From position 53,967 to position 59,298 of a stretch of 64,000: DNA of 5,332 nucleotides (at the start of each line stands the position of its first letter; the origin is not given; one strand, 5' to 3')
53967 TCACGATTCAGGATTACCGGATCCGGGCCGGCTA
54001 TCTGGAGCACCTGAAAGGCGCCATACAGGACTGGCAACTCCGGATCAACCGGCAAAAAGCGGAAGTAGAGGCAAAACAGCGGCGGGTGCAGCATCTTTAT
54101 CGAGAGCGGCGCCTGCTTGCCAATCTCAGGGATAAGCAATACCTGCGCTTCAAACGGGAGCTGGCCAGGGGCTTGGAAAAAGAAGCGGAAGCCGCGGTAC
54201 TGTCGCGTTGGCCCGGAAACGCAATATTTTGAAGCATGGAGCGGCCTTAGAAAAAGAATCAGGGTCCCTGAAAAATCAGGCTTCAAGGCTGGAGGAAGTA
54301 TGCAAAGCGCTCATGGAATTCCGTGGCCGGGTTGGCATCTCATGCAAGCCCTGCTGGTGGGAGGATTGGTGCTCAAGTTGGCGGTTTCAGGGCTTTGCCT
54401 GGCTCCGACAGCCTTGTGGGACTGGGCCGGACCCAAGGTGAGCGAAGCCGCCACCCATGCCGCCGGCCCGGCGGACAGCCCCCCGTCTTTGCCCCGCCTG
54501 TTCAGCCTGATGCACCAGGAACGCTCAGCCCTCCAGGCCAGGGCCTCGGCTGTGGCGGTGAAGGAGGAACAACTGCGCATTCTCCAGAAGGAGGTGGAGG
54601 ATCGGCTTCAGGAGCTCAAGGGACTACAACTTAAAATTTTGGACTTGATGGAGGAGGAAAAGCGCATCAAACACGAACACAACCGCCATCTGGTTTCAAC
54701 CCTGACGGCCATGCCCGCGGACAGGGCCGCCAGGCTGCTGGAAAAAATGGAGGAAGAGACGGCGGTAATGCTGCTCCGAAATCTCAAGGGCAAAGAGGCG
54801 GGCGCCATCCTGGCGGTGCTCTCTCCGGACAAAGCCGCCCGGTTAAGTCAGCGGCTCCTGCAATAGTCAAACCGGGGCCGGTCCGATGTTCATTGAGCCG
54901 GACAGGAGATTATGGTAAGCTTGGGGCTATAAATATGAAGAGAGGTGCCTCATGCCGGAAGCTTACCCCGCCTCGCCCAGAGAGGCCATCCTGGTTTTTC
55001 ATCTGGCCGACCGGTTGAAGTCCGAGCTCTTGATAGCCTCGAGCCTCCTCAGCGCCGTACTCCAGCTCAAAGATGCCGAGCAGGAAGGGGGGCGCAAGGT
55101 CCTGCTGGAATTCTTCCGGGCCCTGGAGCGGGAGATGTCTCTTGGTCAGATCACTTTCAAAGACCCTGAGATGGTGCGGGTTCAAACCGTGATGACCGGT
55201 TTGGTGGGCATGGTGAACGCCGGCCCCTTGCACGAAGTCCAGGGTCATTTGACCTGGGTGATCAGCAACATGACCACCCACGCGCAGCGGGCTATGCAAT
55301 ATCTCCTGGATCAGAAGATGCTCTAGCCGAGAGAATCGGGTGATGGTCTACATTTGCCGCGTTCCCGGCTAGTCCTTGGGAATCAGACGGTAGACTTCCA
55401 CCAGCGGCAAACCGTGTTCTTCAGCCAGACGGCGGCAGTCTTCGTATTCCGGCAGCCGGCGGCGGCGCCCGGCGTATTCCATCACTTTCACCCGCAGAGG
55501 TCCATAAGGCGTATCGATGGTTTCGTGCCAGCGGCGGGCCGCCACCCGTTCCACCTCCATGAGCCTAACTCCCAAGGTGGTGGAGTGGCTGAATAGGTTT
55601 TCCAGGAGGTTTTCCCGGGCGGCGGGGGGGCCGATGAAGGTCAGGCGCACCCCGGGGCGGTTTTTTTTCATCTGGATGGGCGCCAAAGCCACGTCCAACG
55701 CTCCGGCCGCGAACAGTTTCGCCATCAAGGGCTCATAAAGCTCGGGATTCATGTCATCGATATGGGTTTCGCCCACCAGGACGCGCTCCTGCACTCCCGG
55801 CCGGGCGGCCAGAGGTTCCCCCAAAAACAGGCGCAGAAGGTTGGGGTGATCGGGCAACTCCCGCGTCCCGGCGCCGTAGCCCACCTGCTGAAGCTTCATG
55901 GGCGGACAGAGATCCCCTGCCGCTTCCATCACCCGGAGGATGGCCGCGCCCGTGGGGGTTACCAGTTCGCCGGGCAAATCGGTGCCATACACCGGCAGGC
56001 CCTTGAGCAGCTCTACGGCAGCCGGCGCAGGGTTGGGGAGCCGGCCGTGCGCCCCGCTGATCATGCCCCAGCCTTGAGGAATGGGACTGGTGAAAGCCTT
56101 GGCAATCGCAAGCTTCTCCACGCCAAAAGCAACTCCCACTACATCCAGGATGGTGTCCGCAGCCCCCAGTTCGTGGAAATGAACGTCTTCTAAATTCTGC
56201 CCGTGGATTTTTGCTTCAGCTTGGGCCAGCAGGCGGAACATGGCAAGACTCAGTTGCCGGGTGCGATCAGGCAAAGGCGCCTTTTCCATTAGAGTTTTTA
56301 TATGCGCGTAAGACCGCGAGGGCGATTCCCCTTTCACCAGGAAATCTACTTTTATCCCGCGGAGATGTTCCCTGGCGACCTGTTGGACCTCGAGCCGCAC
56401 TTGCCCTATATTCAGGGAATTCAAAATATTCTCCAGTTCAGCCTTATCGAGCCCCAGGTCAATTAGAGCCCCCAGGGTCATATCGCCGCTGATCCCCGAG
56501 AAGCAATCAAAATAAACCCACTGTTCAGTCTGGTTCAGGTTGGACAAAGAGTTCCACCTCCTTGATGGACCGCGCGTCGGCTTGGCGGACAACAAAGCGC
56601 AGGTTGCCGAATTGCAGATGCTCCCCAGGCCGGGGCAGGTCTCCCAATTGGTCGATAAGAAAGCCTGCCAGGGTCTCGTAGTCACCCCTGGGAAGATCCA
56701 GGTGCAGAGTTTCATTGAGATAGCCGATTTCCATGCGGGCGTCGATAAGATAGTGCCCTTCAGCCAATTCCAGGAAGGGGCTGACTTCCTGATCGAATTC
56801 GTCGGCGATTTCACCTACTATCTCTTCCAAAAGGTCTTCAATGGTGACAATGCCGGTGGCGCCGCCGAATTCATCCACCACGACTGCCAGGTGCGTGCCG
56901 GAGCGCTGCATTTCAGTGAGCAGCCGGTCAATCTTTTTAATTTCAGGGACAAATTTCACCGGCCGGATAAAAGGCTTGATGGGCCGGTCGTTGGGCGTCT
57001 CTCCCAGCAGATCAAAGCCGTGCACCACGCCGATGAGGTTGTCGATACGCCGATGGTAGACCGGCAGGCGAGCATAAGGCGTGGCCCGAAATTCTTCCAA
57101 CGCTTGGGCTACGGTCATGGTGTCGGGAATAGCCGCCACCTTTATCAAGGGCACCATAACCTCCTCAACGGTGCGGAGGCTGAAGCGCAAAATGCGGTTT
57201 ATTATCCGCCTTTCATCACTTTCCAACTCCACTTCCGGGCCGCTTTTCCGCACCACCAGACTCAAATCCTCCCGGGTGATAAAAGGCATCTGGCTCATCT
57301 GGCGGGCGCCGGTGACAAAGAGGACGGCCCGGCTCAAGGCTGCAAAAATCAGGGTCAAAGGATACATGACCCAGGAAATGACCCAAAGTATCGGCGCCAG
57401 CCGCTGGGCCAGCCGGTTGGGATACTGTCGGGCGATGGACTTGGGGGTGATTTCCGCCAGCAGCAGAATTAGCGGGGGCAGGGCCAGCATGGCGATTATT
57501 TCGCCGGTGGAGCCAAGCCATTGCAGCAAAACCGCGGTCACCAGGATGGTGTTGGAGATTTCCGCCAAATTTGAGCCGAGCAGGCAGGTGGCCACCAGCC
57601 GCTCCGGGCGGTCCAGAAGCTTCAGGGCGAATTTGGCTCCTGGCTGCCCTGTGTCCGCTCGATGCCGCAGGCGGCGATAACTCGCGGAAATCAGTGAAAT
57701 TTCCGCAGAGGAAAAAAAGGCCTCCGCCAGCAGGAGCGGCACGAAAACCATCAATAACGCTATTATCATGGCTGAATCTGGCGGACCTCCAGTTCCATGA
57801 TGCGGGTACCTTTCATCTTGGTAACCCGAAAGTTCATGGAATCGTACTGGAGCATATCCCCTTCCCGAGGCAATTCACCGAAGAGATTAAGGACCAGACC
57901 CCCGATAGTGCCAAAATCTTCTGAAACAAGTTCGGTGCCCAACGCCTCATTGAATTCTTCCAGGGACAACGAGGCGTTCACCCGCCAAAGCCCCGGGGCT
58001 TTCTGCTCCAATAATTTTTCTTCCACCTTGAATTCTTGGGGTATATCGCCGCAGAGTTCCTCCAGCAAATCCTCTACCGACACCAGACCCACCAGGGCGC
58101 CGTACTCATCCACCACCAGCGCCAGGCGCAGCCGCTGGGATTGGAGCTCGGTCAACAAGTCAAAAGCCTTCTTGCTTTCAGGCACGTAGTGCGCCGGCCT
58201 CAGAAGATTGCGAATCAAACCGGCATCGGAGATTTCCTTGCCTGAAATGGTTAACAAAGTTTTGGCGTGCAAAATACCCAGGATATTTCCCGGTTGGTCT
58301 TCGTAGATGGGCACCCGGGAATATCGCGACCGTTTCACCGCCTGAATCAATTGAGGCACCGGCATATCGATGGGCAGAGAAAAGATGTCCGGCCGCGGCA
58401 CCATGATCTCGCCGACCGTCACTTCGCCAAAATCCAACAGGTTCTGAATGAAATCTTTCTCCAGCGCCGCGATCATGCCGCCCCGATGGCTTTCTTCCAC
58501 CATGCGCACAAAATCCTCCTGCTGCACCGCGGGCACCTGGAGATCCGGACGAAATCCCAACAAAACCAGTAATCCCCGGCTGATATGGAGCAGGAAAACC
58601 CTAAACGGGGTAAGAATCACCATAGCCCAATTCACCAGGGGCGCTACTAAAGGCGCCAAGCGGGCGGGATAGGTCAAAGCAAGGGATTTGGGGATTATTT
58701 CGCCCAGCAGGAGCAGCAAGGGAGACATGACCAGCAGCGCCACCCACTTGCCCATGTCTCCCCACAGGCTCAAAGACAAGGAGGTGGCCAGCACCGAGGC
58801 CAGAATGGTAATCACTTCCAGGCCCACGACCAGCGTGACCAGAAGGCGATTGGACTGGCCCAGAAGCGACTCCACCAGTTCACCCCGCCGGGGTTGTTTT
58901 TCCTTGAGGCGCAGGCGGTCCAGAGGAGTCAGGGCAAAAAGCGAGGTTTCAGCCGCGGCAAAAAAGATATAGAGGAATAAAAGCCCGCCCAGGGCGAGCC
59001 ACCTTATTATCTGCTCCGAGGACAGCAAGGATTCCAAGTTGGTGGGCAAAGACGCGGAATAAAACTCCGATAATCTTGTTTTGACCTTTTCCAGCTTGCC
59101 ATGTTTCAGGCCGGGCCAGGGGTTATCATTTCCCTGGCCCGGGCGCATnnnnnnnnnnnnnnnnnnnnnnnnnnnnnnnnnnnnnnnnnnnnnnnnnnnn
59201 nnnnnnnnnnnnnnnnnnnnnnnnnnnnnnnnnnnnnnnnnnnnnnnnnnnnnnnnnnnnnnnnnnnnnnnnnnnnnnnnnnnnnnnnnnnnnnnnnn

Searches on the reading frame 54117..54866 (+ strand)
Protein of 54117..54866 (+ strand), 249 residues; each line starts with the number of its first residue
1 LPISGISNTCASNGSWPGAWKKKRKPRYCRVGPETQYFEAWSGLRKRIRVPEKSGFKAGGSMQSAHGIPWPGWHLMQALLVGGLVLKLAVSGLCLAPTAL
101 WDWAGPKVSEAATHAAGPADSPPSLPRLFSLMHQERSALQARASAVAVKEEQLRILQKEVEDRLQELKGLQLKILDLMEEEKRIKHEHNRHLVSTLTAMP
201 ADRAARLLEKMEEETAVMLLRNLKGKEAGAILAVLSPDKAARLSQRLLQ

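Call 6: search_protein_families(library=pfam, proteins=[window:54117-54866:+])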
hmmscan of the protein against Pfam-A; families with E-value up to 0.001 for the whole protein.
window:54117-54866:+ (249 aa): 1 family
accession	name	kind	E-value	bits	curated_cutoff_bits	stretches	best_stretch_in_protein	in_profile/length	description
PF03448.22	MgtE_N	-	4.3e-06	27.6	25.9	1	195-245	45-95/102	MgtE intracellular N domain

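Call 22: search_protein_families(library=ncbifam, proteins=[window:54117-54866:+], max_evalue=0.01)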
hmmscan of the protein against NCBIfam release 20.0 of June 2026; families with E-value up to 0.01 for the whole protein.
window:54117-54866:+ (249 aa): 1 family
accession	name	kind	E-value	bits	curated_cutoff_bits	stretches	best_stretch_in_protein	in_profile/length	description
NF047368.1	collar_FlbB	equivalog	0.0054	16.5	110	0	134-223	71-159/193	periplasmic-type flagellar collar protein FlbB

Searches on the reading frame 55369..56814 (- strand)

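Call 6: search_protein_families(library=pfam, proteins=[window:55369-56814:-])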
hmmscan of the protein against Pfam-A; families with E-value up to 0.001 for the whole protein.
window:55369-56814:- (481 aa): 1 family
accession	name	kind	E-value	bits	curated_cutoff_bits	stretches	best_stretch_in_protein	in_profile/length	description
PF01969.22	Ni_insertion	-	6e-133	444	22.1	1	100-475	1-375/375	Nickel insertion protein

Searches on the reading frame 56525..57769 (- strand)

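Call 6: search_protein_families(library=pfam, proteins=[window:56525-57769:-])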
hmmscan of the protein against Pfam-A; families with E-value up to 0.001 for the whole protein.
window:56525-57769:- (414 aa): 3 families
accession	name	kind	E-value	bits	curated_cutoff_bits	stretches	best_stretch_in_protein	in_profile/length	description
PF01595.25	CNNM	-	8.9e-42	143.2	28.4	1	9-186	3-181/181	Cyclin M transmembrane N-terminal domain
PF03471.22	CorC_HlyC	-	1.9e-23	82.7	27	1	334-408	2-78/81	Transporter associated domain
PF00571.33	CBS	-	1.4e-14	54.5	24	2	269-318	7-56/57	CBS domain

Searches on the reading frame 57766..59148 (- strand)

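Call 6: search_protein_families(library=pfam, proteins=[window:57766-59148:-])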
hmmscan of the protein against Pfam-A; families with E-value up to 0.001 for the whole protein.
window:57766-59148:- (460 aa): 3 families
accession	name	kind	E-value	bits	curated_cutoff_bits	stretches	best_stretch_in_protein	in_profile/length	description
PF01595.25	CNNM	-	1.3e-36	126.4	28.4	1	56-227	6-178/181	Cyclin M transmembrane N-terminal domain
PF03471.22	CorC_HlyC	-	3.8e-20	72.1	27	1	382-457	2-79/81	Transporter associated domain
PF00571.33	CBS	-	2.9e-16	60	24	2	245-300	1-53/57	CBS domain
